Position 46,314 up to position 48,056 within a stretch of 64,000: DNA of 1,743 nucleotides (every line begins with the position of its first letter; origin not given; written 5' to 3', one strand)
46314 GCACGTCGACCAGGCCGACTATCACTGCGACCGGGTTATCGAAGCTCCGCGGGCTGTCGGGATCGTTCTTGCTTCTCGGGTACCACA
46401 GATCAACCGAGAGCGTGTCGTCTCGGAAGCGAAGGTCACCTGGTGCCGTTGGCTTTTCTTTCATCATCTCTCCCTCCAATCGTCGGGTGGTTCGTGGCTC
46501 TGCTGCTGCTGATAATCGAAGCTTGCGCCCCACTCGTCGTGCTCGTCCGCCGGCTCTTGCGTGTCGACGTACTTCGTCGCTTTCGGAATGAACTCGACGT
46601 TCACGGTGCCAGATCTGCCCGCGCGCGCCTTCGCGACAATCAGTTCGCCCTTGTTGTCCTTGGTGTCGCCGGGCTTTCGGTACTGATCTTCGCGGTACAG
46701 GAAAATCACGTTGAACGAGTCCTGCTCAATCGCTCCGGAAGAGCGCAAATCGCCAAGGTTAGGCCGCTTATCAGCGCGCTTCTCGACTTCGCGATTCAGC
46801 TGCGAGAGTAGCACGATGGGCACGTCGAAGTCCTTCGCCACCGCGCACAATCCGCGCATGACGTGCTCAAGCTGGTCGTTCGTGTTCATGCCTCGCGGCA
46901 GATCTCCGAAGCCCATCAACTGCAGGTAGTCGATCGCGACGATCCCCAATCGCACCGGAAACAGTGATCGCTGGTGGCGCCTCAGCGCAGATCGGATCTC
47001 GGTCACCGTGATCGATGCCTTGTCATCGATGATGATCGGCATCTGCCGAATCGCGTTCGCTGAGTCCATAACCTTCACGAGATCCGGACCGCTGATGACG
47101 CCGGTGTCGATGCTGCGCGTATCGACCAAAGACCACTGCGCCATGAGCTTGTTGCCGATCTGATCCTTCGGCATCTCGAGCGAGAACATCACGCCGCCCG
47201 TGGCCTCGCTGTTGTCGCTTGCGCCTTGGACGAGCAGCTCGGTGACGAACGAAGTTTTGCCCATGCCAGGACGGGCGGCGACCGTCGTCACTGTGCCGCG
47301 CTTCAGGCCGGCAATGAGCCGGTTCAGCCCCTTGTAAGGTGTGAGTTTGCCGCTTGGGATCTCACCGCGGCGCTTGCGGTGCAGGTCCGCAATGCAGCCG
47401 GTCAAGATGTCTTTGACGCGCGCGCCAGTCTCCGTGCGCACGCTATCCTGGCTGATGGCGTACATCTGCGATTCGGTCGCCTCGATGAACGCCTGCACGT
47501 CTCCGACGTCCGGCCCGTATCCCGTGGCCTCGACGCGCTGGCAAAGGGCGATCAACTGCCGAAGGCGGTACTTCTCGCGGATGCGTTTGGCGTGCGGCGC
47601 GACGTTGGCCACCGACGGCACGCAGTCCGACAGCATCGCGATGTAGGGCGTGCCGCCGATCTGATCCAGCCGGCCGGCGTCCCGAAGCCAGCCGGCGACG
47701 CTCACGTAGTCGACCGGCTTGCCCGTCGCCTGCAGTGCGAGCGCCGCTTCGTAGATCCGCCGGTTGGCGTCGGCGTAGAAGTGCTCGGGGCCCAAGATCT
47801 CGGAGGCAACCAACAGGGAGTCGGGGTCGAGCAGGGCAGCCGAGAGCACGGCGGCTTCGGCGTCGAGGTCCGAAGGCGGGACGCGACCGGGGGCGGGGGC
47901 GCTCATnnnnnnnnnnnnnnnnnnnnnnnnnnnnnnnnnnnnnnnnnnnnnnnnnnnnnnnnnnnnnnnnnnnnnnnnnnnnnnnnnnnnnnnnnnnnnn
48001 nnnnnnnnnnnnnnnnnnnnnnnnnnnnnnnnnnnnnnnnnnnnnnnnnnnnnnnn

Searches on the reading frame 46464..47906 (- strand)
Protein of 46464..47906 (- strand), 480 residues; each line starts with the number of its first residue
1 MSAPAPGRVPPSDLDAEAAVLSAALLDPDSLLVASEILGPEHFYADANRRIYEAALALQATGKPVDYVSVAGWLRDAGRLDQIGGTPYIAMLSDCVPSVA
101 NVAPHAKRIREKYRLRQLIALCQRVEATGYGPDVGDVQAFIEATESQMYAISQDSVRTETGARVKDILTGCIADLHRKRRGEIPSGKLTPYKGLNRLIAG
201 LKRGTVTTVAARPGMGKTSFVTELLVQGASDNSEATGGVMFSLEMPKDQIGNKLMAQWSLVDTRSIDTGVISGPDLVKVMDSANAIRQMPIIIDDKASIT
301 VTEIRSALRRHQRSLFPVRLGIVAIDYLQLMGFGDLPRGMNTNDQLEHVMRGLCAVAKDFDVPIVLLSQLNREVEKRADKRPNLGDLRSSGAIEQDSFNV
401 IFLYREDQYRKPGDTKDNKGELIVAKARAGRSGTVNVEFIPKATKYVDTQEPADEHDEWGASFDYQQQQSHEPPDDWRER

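Call 19: search_protein_families(library=pfam, proteins=[window:46464-47906:-], max_evalue=0.001)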
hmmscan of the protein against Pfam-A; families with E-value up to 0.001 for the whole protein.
window:46464-47906:- (480 aa): 4 families
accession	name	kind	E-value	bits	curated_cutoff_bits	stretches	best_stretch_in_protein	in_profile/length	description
PF03796.21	DnaB_C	-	5.3e-71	239.4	27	1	189-447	4-254/255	DnaB-like helicase C terminal domain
PF00772.26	DnaB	-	3e-26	91.9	23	1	10-111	2-103/103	DnaB-like helicase N terminal domain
PF13481.12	AAA_25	-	6.5e-07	29.6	27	1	194-369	22-189/195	AAA domain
PF06745.19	ATPase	-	5e-05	23.2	26.6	1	192-254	6-67/231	KaiC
